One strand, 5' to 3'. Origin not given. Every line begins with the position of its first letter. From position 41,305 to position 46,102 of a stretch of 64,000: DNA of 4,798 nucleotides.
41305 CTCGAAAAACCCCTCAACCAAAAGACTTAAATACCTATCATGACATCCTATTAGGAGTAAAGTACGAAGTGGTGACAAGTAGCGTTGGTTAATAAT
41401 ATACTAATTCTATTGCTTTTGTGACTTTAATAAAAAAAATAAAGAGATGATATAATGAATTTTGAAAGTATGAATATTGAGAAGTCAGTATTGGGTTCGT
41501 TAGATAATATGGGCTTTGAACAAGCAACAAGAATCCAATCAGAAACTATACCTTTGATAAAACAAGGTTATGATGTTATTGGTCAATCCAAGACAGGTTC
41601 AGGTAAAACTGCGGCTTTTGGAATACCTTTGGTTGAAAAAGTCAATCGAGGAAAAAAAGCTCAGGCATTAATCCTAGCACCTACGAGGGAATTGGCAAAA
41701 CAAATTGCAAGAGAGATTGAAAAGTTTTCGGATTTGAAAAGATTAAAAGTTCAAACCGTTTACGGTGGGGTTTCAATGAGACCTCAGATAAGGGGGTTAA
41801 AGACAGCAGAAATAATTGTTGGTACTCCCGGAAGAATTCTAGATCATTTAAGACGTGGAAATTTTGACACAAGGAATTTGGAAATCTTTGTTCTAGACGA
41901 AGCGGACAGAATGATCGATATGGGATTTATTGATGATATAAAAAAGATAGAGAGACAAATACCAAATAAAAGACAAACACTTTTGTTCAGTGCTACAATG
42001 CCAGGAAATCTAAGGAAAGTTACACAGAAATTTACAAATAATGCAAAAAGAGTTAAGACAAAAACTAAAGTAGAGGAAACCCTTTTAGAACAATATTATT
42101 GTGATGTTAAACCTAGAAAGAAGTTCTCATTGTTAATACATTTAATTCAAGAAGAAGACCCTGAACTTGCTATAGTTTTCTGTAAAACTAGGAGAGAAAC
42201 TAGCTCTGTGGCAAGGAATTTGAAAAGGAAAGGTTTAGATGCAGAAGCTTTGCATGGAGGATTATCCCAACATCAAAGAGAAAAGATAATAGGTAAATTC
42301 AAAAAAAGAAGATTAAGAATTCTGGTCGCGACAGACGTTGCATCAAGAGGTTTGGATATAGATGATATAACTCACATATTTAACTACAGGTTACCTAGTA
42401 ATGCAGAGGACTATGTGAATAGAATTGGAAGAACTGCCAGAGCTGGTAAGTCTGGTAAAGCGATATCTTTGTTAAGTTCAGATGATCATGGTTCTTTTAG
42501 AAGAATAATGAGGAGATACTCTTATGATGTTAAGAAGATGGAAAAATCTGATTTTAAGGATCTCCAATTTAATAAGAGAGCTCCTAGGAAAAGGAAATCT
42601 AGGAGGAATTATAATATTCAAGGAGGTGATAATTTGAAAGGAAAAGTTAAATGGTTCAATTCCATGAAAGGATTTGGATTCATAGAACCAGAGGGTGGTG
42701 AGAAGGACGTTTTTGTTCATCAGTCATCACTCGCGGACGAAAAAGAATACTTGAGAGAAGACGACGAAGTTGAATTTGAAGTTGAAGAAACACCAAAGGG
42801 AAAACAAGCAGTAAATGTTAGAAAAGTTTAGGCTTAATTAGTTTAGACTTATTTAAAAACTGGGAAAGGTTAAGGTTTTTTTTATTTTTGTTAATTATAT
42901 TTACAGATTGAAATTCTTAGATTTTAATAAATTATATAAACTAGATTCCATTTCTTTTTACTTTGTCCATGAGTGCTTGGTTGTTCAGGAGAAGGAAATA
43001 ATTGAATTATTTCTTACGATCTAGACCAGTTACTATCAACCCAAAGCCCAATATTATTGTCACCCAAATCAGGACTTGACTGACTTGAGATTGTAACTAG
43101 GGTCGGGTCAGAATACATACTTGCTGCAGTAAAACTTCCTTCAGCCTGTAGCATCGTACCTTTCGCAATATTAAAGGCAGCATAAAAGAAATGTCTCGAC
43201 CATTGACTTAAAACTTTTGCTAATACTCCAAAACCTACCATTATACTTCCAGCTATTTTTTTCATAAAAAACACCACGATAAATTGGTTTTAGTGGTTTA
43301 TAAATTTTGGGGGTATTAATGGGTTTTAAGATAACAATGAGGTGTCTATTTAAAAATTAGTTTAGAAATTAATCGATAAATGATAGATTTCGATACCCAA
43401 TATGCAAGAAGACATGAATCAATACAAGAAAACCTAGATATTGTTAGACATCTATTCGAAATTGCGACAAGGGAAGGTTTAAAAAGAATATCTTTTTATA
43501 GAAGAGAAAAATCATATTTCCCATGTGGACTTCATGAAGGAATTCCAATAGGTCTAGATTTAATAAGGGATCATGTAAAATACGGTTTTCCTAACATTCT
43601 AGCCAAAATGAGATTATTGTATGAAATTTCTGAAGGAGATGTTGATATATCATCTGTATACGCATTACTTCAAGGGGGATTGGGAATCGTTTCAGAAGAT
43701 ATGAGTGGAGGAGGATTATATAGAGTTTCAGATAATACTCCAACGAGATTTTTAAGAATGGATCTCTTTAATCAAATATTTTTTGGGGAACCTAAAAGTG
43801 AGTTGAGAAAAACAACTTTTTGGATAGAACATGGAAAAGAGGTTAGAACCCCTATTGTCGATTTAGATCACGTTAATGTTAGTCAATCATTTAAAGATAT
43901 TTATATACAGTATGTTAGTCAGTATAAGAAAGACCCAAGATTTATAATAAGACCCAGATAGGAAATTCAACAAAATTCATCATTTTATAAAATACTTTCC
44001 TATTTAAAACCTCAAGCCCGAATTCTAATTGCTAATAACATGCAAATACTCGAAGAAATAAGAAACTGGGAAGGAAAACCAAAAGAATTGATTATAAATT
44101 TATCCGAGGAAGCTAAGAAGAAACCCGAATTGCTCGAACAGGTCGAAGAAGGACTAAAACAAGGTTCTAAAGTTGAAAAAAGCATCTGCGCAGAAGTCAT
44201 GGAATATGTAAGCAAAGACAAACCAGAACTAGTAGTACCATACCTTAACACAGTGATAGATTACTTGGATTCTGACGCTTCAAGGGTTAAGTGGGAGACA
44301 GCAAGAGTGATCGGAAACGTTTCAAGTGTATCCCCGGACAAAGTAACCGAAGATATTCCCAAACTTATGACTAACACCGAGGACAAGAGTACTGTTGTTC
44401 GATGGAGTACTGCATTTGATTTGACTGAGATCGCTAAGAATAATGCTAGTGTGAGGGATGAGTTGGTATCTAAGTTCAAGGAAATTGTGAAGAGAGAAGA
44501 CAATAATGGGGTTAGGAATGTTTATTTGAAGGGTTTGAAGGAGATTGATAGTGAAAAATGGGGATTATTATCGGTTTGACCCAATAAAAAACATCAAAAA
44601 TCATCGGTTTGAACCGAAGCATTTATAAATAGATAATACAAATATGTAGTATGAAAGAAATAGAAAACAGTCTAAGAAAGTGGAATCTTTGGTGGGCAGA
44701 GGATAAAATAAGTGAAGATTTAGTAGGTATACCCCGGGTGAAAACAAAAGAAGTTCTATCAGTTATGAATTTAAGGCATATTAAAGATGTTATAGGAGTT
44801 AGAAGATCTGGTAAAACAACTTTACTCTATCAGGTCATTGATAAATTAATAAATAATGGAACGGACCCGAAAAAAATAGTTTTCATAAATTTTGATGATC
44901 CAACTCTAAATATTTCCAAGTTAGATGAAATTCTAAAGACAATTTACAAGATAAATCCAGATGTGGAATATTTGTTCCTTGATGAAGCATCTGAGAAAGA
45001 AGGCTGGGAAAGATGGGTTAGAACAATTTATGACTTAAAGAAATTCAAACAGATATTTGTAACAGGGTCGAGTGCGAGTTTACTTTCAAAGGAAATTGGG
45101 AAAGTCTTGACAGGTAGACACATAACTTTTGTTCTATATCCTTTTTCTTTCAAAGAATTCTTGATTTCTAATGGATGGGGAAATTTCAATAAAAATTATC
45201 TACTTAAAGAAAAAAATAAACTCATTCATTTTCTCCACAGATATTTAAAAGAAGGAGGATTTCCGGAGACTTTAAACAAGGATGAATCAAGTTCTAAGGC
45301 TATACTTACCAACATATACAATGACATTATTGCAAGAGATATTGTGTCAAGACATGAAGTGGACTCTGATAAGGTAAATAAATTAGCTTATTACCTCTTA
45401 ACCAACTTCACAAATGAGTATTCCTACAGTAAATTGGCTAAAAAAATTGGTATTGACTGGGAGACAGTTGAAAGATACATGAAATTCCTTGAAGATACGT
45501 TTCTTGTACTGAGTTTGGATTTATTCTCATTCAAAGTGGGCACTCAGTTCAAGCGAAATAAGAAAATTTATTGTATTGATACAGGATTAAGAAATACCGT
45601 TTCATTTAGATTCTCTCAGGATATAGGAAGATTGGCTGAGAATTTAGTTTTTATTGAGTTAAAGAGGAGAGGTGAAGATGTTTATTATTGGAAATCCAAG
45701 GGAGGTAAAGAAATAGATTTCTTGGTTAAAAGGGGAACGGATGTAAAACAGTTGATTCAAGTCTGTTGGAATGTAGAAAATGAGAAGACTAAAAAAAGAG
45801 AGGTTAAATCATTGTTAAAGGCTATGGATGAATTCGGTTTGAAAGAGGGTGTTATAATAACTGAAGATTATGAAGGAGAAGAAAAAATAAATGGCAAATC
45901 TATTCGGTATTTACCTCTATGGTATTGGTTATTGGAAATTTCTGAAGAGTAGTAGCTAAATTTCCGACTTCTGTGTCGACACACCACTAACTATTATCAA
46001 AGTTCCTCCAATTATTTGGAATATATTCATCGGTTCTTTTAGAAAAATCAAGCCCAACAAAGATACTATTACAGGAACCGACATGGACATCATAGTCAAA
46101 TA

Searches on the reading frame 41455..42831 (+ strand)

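Call 32: search_protein_families(library=pfam, proteins=[window:41455-42831:+], max_evalue=0.00001)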
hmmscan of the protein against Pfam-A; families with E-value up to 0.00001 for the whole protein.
window:41455-42831:+ (458 aa): 4 families
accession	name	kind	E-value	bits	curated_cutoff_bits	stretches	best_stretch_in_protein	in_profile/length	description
PF00270.35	DEAD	-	6.6e-53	179.3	26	1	25-188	1-166/167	DEAD/DEAH box helicase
PF00271.37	Helicase_C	-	1.7e-31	109.1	23.5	1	223-331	2-110/110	Helicase conserved C-terminal domain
PF00313.28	CSD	-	3e-24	85.1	27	1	395-457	2-65/66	'Cold-shock' DNA-binding domain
PF04851.21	ResIII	-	9.3e-11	42.3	22.5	1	37-182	22-162/164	Type III restriction enzyme, res subunit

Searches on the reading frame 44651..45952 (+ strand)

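Call 32: search_protein_families(library=pfam, proteins=[window:44651-45952:+], max_evalue=0.00001)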
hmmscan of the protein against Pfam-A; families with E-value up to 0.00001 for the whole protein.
window:44651-45952:+ (433 aa): 2 families
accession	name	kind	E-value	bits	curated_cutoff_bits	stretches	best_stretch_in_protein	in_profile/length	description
PF13173.12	AAA_14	-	4.4e-35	121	27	1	44-171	4-129/129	AAA domain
PF13635.12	DUF4143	-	4.4e-25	88.7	28.1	1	229-373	2-159/160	Domain of unknown function (DUF4143)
